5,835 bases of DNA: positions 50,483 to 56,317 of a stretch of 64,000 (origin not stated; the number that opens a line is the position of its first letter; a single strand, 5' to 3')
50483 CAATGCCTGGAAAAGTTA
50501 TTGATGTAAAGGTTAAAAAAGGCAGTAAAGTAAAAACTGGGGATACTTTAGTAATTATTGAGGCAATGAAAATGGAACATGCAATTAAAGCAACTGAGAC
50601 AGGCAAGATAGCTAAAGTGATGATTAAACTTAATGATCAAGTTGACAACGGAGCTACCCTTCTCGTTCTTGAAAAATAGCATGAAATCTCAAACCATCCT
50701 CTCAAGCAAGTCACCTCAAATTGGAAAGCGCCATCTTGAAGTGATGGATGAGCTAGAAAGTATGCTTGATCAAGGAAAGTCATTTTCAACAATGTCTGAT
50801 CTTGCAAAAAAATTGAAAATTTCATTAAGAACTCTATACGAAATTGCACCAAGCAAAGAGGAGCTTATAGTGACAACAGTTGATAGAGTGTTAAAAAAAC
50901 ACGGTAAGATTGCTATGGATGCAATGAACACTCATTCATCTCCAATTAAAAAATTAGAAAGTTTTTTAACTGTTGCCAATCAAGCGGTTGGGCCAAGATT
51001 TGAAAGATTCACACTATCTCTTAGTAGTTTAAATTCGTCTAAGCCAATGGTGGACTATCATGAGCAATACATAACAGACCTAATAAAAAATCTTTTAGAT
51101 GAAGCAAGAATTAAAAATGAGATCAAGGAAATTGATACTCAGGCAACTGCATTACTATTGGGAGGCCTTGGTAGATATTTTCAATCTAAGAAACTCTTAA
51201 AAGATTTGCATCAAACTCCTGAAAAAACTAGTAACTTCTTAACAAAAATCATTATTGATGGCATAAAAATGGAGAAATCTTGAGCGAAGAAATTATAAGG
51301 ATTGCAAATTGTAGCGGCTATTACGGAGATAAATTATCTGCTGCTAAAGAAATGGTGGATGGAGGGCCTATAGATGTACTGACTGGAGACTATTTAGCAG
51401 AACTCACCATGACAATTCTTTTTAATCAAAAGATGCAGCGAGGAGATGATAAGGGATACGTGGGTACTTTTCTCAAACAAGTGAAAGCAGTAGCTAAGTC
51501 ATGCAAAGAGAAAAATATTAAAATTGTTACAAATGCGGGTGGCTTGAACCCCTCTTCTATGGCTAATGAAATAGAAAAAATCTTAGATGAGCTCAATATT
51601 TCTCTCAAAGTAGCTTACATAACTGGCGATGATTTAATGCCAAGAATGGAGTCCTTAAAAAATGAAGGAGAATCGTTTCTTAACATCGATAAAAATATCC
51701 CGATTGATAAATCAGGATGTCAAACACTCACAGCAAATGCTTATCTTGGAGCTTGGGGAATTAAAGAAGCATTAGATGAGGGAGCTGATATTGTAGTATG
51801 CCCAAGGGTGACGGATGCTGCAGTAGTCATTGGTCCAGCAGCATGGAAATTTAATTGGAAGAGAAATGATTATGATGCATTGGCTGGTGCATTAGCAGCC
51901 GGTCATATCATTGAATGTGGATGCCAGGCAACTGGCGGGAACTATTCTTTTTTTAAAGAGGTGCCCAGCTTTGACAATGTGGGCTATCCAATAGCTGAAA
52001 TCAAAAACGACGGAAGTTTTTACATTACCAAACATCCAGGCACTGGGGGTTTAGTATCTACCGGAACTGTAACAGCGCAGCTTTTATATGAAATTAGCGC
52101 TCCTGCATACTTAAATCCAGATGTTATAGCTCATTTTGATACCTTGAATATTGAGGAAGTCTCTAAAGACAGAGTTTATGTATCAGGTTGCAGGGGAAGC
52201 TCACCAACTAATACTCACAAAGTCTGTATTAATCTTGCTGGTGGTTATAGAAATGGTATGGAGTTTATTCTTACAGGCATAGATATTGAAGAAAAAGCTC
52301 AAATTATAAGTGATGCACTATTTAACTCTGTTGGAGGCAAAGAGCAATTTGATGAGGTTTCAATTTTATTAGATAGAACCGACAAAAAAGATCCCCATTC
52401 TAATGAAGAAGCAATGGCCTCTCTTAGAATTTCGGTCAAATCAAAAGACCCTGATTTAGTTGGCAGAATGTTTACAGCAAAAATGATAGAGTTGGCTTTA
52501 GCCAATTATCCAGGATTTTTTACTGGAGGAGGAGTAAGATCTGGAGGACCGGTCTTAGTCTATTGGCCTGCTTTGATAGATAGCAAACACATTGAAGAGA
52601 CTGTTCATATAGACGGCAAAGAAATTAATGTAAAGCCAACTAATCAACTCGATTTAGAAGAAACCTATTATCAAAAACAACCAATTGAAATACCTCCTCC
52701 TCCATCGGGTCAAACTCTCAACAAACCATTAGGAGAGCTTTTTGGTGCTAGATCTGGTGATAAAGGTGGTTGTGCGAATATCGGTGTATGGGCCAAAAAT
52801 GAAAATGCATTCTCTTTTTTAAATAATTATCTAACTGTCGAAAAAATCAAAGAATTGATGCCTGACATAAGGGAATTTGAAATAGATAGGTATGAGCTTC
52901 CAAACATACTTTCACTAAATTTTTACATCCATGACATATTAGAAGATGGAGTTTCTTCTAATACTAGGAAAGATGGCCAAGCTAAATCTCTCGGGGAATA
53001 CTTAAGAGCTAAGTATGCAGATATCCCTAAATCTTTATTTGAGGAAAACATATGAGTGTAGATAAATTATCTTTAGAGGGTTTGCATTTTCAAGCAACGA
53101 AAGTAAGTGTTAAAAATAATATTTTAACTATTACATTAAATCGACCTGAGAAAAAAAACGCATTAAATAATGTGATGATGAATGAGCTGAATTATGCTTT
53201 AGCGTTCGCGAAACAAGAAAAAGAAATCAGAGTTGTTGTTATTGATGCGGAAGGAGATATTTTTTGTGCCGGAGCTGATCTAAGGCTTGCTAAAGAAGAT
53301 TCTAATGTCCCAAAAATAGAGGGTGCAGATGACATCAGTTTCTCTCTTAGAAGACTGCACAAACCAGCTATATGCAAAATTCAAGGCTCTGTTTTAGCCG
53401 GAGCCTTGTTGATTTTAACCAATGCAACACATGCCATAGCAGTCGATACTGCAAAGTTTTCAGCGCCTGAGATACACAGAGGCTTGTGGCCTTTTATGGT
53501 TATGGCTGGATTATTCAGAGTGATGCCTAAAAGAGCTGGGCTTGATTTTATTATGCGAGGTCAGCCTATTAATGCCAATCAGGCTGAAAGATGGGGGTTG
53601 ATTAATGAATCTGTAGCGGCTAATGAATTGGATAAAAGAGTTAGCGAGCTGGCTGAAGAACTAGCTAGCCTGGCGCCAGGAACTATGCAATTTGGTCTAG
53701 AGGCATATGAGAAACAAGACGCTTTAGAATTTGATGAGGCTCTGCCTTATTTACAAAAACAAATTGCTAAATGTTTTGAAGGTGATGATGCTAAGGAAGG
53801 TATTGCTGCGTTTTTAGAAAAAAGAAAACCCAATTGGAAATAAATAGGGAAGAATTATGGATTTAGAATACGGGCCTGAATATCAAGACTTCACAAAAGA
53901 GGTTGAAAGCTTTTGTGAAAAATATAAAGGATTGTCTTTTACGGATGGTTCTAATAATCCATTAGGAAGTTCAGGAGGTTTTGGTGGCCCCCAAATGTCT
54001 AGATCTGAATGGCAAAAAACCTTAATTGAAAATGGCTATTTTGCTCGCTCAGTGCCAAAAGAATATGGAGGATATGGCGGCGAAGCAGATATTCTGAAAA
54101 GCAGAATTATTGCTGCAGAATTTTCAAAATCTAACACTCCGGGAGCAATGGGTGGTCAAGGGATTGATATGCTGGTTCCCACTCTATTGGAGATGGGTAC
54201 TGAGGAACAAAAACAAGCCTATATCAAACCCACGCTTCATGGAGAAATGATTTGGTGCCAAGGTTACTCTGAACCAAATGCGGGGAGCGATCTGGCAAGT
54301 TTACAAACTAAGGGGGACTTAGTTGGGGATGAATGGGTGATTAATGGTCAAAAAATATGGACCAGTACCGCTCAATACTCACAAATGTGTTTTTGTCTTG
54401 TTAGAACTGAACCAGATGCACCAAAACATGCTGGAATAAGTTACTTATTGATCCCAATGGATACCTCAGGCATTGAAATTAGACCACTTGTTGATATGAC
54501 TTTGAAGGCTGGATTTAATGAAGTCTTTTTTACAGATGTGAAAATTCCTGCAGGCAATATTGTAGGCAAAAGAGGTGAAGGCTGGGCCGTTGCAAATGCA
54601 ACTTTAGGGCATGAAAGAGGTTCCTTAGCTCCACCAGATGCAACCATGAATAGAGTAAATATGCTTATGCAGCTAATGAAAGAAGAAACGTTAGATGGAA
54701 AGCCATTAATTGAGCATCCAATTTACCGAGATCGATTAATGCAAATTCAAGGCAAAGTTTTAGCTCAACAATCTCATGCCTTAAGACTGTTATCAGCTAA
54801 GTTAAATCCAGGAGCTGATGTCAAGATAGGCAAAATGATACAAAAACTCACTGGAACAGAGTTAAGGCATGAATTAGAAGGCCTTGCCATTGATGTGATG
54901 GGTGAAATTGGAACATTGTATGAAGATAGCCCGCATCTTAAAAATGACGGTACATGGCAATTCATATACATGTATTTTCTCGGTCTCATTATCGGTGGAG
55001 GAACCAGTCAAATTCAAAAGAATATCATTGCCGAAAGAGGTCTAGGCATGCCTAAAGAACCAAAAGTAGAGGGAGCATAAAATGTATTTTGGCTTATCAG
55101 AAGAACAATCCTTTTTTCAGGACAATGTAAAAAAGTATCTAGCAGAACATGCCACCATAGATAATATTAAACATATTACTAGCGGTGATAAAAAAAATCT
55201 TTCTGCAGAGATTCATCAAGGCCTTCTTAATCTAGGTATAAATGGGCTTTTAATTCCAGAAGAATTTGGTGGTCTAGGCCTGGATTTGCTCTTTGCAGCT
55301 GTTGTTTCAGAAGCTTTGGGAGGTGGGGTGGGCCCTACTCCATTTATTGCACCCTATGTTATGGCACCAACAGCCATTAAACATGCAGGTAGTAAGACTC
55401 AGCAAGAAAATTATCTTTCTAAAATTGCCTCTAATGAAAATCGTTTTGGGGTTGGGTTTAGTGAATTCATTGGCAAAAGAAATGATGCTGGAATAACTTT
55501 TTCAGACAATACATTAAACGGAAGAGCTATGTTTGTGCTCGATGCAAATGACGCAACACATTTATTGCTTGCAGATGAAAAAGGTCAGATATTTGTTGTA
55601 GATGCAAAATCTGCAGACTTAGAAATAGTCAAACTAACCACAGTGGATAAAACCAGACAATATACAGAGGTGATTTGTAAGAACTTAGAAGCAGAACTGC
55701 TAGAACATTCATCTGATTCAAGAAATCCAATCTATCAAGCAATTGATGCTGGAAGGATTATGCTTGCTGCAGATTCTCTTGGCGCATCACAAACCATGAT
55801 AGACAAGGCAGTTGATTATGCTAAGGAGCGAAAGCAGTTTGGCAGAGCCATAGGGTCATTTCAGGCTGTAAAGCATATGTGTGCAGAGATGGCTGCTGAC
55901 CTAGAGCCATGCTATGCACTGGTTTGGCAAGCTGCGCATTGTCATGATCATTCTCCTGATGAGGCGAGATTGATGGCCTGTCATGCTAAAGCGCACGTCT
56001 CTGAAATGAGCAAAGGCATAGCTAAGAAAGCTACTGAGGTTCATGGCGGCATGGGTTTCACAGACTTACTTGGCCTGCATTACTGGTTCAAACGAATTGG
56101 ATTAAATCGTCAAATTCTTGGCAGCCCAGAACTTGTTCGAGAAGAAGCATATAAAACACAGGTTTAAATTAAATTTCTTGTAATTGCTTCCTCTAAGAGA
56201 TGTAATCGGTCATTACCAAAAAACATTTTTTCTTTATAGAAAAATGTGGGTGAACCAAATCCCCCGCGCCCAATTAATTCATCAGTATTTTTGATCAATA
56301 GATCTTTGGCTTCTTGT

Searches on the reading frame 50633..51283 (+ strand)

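Call 4: search_protein_families(library=pfam, proteins=[window:50633-51283:+])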
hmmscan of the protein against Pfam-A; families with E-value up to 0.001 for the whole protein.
window:50633-51283:+ (216 aa): 1 family
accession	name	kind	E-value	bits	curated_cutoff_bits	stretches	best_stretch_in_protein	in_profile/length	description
PF00440.29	TetR_N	-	0.00028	21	24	0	52-79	17-44/47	Bacterial regulatory proteins, tetR family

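Call 8: search_protein_families(library=ncbifam, proteins=[window:50633-51283:+], max_evalue=0.01)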
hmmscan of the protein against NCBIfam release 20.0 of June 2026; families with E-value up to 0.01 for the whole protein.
window:50633-51283:+ (216 aa): 2 families
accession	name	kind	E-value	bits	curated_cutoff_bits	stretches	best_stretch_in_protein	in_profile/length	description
NF033703.1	transcr_KstR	equivalog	0.00032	20.3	280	1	53-119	29-95/185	cholesterol catabolism transcriptional regulator KstR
NF007015.0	PRK09480.1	equivalog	0.0032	17.1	120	1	26-79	4-58/197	nucleoid occlusion factor SlmA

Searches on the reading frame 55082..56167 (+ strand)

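Call 4: search_protein_families(library=pfam, proteins=[window:55082-56167:+])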
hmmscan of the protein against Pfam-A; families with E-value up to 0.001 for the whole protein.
window:55082-56167:+ (361 aa): 3 families
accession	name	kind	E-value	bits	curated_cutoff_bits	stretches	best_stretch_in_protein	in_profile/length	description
PF00441.29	Acyl-CoA_dh_1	-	3.2e-28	99.2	22.4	1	219-354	9-143/150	Acyl-CoA dehydrogenase, C-terminal domain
PF02771.21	Acyl-CoA_dh_N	-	3.2e-16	60.2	22.9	1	6-119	1-113/113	Acyl-CoA dehydrogenase, N-terminal domain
PF08028.16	Acyl-CoA_dh_2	-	7.8e-11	42.8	22.7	1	226-327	1-111/134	Acyl-CoA dehydrogenase, C-terminal domain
